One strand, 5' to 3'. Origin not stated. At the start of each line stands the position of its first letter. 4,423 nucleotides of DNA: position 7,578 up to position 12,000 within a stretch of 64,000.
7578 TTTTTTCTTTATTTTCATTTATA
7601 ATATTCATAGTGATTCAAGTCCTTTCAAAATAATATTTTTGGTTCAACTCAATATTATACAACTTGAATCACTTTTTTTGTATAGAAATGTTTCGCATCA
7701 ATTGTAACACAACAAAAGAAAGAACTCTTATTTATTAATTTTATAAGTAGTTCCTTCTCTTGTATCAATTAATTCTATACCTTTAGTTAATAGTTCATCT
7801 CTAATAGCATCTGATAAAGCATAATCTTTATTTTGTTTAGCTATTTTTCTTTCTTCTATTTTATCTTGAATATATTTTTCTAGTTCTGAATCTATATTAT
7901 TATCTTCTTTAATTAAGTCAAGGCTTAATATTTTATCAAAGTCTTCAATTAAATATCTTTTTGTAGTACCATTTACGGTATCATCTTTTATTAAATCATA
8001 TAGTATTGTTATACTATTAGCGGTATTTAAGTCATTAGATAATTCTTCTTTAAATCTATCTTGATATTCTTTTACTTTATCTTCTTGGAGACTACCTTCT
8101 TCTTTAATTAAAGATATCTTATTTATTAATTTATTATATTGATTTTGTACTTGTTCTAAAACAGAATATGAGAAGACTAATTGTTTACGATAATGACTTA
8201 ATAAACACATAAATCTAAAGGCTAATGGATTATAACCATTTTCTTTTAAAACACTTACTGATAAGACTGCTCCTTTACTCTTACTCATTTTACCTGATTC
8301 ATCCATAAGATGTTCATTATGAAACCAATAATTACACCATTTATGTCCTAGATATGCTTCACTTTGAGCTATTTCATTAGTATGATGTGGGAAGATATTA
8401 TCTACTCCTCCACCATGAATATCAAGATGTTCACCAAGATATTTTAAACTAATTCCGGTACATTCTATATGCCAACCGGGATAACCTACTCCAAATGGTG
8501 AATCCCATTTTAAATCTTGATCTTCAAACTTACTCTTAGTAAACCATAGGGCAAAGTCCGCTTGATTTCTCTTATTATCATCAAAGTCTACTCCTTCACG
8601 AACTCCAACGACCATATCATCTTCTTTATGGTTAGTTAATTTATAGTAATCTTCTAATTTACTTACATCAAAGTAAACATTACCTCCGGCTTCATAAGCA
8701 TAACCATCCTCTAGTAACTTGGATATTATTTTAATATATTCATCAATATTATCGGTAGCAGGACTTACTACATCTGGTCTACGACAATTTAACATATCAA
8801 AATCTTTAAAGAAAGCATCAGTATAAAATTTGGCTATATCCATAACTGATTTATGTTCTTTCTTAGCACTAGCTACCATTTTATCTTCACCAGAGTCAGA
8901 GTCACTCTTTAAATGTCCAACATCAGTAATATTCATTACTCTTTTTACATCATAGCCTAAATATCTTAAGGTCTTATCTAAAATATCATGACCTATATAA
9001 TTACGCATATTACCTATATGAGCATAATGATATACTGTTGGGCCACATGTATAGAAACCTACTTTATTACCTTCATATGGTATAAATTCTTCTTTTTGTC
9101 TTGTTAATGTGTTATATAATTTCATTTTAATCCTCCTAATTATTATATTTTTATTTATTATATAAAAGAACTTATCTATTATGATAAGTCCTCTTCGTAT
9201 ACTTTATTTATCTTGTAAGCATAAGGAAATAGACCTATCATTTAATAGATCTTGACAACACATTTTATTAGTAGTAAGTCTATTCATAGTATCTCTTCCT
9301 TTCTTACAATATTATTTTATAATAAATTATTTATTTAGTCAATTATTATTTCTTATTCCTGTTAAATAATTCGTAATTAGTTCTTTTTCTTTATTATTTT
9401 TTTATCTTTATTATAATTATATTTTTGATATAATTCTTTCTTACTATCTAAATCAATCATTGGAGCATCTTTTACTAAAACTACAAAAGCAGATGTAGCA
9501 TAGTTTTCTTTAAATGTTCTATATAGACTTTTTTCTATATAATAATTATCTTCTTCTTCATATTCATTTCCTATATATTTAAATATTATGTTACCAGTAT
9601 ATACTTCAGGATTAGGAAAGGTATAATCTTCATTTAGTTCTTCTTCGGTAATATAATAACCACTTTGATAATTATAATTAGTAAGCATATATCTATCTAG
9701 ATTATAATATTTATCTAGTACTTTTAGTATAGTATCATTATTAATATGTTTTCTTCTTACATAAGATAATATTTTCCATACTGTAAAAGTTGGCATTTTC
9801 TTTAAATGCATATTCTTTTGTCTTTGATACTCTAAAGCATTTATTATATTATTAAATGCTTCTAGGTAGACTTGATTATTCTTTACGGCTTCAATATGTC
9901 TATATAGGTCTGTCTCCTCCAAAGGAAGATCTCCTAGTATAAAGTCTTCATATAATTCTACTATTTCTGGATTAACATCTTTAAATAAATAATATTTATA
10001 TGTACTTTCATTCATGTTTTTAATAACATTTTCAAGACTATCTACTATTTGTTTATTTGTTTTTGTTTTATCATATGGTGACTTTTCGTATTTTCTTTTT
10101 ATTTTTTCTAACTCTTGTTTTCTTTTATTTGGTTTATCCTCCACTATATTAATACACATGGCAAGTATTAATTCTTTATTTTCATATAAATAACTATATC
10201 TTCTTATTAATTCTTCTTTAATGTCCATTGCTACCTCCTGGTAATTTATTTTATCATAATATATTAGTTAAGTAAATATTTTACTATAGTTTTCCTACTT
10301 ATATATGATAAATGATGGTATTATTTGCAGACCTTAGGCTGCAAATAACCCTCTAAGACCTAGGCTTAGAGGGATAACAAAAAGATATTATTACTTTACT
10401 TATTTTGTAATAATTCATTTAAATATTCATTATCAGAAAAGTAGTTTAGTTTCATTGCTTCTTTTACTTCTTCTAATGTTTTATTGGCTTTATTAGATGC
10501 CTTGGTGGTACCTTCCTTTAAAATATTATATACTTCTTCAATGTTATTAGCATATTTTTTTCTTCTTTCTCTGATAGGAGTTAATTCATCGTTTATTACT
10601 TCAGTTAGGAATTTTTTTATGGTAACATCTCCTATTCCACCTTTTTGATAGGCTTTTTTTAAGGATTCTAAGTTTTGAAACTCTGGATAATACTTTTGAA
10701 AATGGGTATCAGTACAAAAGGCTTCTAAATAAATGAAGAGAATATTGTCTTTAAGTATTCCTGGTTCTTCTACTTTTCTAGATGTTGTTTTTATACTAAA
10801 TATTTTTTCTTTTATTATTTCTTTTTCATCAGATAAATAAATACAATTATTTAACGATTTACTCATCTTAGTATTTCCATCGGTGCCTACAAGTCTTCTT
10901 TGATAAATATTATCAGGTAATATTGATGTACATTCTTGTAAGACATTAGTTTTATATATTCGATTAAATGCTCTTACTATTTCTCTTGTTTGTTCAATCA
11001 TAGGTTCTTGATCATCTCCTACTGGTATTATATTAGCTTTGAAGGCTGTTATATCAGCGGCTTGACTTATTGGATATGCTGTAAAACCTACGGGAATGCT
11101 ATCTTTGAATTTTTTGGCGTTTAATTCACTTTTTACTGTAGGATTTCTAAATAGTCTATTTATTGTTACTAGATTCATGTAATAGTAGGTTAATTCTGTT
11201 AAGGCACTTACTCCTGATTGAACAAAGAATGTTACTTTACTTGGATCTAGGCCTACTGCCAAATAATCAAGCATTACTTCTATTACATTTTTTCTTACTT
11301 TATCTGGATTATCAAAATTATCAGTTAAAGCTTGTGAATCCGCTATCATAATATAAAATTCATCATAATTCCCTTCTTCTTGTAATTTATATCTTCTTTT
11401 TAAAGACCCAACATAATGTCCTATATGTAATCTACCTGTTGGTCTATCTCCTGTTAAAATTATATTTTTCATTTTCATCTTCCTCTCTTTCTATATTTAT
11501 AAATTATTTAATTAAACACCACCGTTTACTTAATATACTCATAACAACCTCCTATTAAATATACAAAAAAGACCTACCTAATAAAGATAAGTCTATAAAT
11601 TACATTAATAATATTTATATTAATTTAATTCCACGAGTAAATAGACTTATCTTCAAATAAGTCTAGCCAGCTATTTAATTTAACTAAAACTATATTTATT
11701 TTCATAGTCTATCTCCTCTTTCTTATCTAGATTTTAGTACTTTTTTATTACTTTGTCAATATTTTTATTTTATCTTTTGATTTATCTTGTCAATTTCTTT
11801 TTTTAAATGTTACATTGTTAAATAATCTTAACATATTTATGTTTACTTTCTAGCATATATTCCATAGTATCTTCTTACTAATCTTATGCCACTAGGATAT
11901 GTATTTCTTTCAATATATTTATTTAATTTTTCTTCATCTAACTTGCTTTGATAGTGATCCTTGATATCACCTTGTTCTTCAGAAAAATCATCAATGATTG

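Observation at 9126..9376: cysS leader with the same promoter / leader peptide / terminator architecture, with tandem Cys codons in the leader peptide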

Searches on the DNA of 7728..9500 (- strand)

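Call 4: search_rna_families(source=window, start=9000, end=9500, threshold=evalue, max_evalue=10, show_alignments=3)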
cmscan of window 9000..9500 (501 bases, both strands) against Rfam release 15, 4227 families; matches with E-value up to 10: 1.
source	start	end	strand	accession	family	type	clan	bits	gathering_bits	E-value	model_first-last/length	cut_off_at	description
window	9442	9467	+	RF01727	SAM-SAH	Cis-reg; riboswitch;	-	11.5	40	6.8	1-49/49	no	SAM/SAH riboswitch aptamer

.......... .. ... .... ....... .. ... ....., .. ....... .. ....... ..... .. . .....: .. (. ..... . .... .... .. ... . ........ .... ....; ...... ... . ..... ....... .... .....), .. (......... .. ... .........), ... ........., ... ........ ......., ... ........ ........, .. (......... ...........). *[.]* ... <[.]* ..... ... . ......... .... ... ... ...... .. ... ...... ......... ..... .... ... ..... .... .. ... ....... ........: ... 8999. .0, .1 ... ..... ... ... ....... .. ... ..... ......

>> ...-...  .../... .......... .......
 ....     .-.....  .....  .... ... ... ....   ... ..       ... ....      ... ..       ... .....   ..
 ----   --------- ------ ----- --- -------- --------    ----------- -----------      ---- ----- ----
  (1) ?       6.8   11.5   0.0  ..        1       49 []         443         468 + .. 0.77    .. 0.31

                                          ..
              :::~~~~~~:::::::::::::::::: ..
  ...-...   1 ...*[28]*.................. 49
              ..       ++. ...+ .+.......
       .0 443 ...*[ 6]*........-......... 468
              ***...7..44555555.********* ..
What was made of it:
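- On uORFC-8-2 motif (Rhodobacterales cysS uORF): No Rfam family matched the leader; the only hit at E<=10 in 9000..9500 was a SAM-SAH match at 9442..9467, outside it (call 4).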

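Call 10: search_dna_similar(query=window:7728-9125:-, collection=plasmids, mode=near, max_rows=5)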
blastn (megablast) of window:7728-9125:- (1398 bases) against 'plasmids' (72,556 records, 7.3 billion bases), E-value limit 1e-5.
No match.
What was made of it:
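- Tried and rejected: Plasmid search with cysS: no match (call 10).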

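Call 13: search_rna_families(sources=[L001, L002, L003, L004, L005, L006, L007, L008, L009, L010, L011, L012, L013, L014, L015, L016, L017, L018, L019, L020], threshold=gathering)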
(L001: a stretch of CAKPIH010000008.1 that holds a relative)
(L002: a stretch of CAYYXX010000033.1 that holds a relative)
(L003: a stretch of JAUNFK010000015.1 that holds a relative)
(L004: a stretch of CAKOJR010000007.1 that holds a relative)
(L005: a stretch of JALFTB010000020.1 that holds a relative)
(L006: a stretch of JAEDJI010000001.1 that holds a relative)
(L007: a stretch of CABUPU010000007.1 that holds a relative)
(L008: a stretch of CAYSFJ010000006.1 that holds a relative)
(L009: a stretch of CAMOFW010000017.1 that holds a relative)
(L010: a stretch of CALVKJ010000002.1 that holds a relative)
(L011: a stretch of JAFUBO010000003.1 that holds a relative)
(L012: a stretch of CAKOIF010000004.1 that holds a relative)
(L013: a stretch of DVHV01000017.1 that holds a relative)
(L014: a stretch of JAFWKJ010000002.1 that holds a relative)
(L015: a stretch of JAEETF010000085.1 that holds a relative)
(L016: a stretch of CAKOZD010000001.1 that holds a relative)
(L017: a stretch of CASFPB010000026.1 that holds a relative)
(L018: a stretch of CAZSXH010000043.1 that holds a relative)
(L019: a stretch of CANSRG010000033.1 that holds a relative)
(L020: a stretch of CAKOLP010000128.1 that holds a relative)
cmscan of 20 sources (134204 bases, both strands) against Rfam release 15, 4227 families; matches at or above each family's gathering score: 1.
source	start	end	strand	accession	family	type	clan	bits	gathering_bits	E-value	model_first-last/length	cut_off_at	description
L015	2994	3067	+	RF00005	tRNA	Gene; tRNA;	CL00001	60.9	29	2.1e-10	1-71/71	no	tRNA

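Call 14: search_rna_families(sources=[L021, L022, L023, L024, L025, L026, L027, L028, L029, L030, L031, L032, L033, L035, L036, L037, L038, L039, L040, L041], threshold=gathering)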
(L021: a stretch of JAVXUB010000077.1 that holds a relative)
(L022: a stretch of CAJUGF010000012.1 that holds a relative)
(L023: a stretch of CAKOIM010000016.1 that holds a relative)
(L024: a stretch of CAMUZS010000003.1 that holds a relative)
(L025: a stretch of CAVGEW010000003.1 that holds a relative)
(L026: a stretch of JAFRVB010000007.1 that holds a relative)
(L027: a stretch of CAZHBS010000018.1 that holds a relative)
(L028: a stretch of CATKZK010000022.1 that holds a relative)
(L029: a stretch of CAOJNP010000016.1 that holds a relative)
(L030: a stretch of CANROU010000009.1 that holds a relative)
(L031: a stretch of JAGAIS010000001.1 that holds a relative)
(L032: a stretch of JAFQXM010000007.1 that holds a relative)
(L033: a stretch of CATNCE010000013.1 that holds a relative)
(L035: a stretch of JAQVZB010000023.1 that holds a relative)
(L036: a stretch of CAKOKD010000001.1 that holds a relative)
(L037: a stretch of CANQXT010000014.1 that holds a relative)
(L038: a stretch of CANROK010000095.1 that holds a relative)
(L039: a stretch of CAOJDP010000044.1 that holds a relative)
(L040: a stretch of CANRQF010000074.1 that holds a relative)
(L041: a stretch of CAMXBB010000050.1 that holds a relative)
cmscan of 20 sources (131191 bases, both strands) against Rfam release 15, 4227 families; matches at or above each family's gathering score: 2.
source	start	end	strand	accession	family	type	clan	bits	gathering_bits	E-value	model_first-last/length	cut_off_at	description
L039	2699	2772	-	RF00005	tRNA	Gene; tRNA;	CL00001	73.9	29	5.4e-14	1-71/71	no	tRNA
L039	2611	2692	-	RF00005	tRNA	Gene; tRNA;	CL00001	56.4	29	3.6e-09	1-71/71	no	tRNA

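Call 51: build_rna_model(alignment_id=A2, structure=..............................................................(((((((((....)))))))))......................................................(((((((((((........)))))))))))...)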
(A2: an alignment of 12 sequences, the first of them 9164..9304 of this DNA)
Model R1 built from alignment A2 (12 sequences, 171 columns); structure: as given.
model positions 143; base pairs 20; branch points 1; effective number of sequences 2.07; information 0.59 bits per position. Calibrated on 0.2 Mb of random sequence (short: E-values are rough).
structure used (alignment columns):
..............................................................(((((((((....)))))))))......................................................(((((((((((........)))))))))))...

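Call 53: search_with_rna_model(model_id=R1, sources=[window, L001, L002, L003, L004, L005, L006, L007, L008, L009, L010, L011, L012, L013, L014, L015, L016, L017, L018, L019, L020, L021, L022, L023, L024, L025, L026, L027, L028, L029, L030, L031, L032, L033, L035, L036, L037, L038, L039, L040, L041, L042, L043, L044, L046, L047, L050, L052, L053, L055, L056, L061, L071, L074, L078, L098, L110, L114, L127, L138, L142, L154, L157, L158, L172, L174, L175, L184, L196, L200, L201, L202, L203, L204, L205, L206, L207, L208], max_evalue=1, make_alignment=true)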
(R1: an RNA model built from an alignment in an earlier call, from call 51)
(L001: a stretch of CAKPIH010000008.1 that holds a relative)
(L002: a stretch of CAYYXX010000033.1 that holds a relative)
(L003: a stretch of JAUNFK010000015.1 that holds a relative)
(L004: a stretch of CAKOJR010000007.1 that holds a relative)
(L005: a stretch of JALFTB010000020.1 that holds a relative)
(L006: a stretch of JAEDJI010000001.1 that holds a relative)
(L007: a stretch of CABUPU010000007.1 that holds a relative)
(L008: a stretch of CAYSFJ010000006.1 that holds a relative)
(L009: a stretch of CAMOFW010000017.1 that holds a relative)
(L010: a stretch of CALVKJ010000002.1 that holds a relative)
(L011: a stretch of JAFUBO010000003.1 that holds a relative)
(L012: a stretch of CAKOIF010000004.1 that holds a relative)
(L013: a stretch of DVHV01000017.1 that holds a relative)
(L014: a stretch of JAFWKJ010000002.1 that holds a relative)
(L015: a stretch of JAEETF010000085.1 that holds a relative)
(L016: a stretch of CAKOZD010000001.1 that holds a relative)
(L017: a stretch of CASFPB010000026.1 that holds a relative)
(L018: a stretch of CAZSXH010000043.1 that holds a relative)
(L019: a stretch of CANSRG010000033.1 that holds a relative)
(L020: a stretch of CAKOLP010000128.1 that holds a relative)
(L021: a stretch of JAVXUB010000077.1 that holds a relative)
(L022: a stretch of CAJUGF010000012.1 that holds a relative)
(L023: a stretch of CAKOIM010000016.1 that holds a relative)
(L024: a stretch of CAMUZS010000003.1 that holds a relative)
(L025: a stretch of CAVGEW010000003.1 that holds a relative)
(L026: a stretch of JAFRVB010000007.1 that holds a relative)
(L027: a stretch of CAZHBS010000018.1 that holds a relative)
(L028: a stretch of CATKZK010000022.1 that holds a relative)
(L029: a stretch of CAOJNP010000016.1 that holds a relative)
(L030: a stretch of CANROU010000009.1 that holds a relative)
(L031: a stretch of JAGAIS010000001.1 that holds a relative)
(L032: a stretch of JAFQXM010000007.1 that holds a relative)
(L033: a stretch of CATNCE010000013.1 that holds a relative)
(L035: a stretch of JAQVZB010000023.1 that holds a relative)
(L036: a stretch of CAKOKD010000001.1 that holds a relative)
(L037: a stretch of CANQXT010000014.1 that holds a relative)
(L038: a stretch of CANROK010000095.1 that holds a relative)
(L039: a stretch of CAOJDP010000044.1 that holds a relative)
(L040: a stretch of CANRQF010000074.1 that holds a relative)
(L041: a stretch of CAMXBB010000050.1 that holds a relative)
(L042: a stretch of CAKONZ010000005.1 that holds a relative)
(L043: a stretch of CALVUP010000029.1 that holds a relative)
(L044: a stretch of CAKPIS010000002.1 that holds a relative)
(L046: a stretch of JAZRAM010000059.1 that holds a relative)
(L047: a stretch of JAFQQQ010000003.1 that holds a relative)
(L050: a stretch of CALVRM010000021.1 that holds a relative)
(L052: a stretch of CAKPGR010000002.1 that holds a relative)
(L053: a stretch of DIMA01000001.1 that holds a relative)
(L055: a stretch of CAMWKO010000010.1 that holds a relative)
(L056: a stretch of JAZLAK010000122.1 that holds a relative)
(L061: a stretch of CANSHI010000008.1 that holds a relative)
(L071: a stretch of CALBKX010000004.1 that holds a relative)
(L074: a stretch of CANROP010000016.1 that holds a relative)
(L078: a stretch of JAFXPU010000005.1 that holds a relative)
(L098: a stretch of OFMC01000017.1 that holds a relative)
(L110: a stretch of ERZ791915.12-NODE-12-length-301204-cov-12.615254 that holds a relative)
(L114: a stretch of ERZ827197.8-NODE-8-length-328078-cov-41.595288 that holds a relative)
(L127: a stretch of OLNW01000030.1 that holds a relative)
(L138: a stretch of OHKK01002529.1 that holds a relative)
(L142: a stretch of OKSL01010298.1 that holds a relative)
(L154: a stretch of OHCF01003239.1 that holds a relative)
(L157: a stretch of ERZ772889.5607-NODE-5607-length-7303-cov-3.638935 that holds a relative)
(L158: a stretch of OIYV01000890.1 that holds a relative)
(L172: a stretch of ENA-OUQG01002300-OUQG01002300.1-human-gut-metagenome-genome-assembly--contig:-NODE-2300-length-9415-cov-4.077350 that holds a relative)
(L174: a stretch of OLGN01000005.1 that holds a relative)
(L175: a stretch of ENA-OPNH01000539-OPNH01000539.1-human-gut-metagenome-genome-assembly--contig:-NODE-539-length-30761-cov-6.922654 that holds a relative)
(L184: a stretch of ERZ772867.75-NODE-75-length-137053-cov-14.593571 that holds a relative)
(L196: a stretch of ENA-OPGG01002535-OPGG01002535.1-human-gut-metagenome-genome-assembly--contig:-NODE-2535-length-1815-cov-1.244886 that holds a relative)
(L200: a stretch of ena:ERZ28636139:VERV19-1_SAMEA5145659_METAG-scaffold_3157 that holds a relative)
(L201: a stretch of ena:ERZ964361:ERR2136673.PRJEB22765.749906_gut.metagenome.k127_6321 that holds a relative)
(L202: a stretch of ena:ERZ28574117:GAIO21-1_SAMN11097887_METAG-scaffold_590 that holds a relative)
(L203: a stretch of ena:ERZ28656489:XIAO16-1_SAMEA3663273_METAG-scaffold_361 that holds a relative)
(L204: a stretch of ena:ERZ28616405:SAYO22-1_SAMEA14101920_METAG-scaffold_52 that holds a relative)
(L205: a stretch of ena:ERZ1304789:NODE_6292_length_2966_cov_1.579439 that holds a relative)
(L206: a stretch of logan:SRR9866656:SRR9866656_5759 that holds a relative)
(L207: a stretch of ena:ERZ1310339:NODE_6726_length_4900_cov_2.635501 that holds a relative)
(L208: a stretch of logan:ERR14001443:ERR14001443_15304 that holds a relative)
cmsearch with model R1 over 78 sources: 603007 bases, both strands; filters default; matches with E-value up to 1: 28.
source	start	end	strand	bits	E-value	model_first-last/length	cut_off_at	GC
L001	2821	2962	+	152.2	6.9e-23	1-143/143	no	0.27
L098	422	563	-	152.2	6.9e-23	1-143/143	no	0.27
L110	6975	7116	+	152.2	6.9e-23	1-143/143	no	0.27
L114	1904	2045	-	152.2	6.9e-23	1-143/143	no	0.27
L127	2285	2426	+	152.2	6.9e-23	1-143/143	no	0.27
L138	5387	5528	-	152.2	6.9e-23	1-143/143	no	0.27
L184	6232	6373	+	152.2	6.9e-23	1-143/143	no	0.27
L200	2690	2831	+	152.2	6.9e-23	1-143/143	no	0.27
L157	4324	4465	-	151.4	9.2e-23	1-143/143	no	0.26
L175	12715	12856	+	150.5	1.3e-22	1-143/143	no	0.26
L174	49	190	-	149.7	1.8e-22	1-143/143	no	0.26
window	9164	9304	-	147.4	4.4e-22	1-143/143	no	0.27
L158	6865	7008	-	123.5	4.8e-18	1-143/143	no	0.23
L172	2449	2592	+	123.5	4.8e-18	1-143/143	no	0.23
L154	1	118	+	118.3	3.7e-17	25-143/143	5'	0.26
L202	3819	3960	+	115.3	1.2e-16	1-143/143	no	0.26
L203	3819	3960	+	115.3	1.2e-16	1-143/143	no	0.26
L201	3819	3962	+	114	1.9e-16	1-143/143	no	0.26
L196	1709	1815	-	108.2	1.9e-15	36-143/143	5'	0.24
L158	8292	8459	-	97.2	1.4e-13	1-143/143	no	0.23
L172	998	1165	+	96.9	1.6e-13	1-143/143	no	0.23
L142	84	250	+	95.7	2.5e-13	1-143/143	no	0.23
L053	2984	3110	+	28.9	0.051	1-143/143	no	0.28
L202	3931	3985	-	23.3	0.45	77-141/143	no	0.18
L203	3931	3985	-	23.3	0.45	77-141/143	no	0.18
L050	7169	7291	+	21.3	0.98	1-143/143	no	0.27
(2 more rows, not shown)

Alignment A3: 28 matches aligned to the model, 184 columns, each read 5' to 3' on its own strand. Consensus structure (alignment columns), stored with it:
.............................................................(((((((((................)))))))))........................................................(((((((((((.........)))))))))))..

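Call 70: search_with_rna_model(model_id=R1, sources=[window, L001, L172, L201, L202, L209, L210, L142, L158, L157, L174, L175], max_evalue=0.00001, make_alignment=true)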
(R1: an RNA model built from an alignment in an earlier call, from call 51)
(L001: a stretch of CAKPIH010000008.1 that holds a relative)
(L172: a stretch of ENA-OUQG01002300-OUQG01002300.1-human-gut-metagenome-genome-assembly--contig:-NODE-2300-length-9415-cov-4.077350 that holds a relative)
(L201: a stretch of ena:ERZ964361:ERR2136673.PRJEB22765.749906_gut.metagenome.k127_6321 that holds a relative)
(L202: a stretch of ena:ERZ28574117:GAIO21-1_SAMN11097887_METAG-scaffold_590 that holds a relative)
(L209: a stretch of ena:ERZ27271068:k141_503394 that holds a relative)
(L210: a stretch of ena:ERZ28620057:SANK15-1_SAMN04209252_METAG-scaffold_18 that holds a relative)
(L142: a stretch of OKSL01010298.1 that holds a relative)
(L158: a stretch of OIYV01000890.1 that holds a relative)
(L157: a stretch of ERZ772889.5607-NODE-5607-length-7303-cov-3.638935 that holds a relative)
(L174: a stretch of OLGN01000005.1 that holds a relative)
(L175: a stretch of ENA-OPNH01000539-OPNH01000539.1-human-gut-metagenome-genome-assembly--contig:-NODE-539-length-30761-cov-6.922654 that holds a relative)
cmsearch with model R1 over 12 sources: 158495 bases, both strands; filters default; matches with E-value up to 0.00001: 16.
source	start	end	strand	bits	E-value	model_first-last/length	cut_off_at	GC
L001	2821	2962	+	152.2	1.8e-23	1-143/143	no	0.27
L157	4324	4465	-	151.4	2.4e-23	1-143/143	no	0.26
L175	12715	12856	+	150.5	3.4e-23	1-143/143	no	0.26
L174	49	190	-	149.7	4.7e-23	1-143/143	no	0.26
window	9164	9304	-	147.4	1.2e-22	1-143/143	no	0.27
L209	4626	4767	+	130.3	9.1e-20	1-143/143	no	0.26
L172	2449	2592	+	123.5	1.3e-18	1-143/143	no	0.23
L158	6865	7008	-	123.5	1.3e-18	1-143/143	no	0.23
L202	3819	3960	+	115.3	3.1e-17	1-143/143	no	0.26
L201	3819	3962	+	114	5.1e-17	1-143/143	no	0.26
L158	8292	8459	-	97.2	3.6e-14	1-143/143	no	0.23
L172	998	1165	+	96.9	4.1e-14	1-143/143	no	0.23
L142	84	250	+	95.7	6.5e-14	1-143/143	no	0.23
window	11566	11722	-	88.7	9.9e-13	1-143/143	no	0.22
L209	3236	3402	+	78.1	6.3e-11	1-143/143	no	0.2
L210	3248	3407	+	75.8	1.5e-10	1-143/143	no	0.25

Alignment A4: 16 matches aligned to the model, 176 columns, each read 5' to 3' on its own strand. Consensus structure (alignment columns), stored with it:
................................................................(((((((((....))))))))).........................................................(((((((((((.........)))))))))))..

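Call 78: search_rna_families(sources=[L172, L158, L200, L201, L202, L203, L204, L205, L206, L207, L208, L209, L210, L211], threshold=gathering)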
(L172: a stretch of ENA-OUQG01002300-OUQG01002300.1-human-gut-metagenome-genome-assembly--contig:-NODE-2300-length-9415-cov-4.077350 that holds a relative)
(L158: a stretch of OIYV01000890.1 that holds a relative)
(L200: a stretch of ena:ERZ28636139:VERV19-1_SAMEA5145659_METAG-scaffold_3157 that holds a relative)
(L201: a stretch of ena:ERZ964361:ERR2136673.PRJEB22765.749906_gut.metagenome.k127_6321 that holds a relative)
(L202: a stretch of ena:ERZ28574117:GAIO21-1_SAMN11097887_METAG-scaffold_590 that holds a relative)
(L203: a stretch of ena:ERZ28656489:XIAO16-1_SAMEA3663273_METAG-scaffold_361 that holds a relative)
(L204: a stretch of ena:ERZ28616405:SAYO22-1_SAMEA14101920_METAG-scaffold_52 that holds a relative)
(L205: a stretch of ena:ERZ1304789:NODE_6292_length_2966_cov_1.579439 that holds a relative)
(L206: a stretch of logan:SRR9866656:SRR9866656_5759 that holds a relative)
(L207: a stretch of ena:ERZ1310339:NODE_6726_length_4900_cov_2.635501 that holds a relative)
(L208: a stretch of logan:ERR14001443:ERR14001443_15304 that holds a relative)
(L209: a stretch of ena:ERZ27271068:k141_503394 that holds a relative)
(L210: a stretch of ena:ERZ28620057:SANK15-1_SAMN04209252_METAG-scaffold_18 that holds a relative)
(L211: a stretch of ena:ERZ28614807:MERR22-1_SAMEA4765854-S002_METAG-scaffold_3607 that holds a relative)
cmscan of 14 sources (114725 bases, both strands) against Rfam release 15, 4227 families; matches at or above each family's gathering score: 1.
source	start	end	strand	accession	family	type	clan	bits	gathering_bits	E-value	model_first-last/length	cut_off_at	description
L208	3038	3258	+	RF00230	T-box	Cis-reg; leader;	-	107.6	93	1.5e-22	1-219/219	no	T-box leader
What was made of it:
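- On T-box leader (RF00230): Positive control: L208 T-box at 107.6 bits (call 78).
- Closest known: T-box leaders. Same: A relative (L208) has a T-box on cysE-cysS (call 78).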

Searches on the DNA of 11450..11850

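Call 80: search_rna_families(source=window, start=11450, end=11850, threshold=evalue, max_evalue=10)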
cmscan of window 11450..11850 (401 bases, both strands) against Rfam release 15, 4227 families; matches with E-value up to 10: 1.
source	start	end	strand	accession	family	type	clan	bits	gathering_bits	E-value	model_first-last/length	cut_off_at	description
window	11639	11714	-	RF00376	HIV_GSL3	Cis-reg;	-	16.9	42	2.5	1-84/84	no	HIV gag stem loop 3 (GSL3)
